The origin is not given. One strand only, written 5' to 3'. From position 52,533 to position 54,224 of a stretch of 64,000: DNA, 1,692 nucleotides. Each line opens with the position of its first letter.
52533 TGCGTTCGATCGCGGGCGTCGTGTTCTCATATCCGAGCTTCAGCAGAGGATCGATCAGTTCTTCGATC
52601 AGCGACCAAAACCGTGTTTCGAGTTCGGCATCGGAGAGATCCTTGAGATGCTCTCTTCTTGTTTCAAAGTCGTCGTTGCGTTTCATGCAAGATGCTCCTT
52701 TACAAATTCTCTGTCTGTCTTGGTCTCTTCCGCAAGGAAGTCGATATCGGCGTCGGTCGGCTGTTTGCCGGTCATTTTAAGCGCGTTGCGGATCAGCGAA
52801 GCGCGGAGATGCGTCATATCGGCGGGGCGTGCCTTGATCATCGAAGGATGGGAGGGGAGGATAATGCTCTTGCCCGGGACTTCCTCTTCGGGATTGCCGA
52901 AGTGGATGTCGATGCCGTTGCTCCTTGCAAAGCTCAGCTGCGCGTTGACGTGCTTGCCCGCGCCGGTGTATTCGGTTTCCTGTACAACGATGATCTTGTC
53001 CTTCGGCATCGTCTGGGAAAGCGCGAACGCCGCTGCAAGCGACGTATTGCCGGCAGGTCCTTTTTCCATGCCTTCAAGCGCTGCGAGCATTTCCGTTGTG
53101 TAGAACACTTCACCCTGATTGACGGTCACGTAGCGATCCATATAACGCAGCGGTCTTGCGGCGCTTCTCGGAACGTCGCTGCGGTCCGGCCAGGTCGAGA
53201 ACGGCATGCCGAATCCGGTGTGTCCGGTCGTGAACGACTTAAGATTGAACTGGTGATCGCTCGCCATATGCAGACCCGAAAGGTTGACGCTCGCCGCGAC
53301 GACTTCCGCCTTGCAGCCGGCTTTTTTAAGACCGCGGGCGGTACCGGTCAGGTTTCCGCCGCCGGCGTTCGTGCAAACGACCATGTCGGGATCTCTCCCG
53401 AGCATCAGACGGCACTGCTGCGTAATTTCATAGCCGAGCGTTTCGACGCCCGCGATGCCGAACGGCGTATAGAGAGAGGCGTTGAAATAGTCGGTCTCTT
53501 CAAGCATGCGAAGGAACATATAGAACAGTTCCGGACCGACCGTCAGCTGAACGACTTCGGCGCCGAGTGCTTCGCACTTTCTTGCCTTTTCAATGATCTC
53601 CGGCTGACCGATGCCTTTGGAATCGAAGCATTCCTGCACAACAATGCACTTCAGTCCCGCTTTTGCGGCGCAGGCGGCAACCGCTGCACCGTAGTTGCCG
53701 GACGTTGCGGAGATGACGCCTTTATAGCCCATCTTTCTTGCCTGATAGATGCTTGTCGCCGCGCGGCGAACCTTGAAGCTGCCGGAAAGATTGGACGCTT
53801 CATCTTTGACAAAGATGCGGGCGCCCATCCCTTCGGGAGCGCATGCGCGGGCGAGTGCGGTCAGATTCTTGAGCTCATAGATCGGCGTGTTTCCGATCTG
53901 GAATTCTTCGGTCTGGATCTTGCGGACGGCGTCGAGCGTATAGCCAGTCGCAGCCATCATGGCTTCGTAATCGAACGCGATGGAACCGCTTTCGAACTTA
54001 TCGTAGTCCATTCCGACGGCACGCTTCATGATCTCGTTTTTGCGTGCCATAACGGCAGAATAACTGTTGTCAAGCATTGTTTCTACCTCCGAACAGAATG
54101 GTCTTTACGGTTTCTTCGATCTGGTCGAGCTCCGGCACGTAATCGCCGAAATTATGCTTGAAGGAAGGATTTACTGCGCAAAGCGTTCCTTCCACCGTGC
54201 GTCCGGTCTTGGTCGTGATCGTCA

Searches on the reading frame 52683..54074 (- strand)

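Call 26: search_protein_families(library=pfam, proteins=[window:52683-54074:-], max_evalue=0.001)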
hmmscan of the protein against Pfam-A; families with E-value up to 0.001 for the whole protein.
window:52683-54074:- (463 aa): 1 family
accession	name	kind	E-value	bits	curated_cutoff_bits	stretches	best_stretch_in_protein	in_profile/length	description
PF00291.31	PALP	-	1.3e-51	176.2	35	1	59-364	4-291/295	Pyridoxal-phosphate dependent enzyme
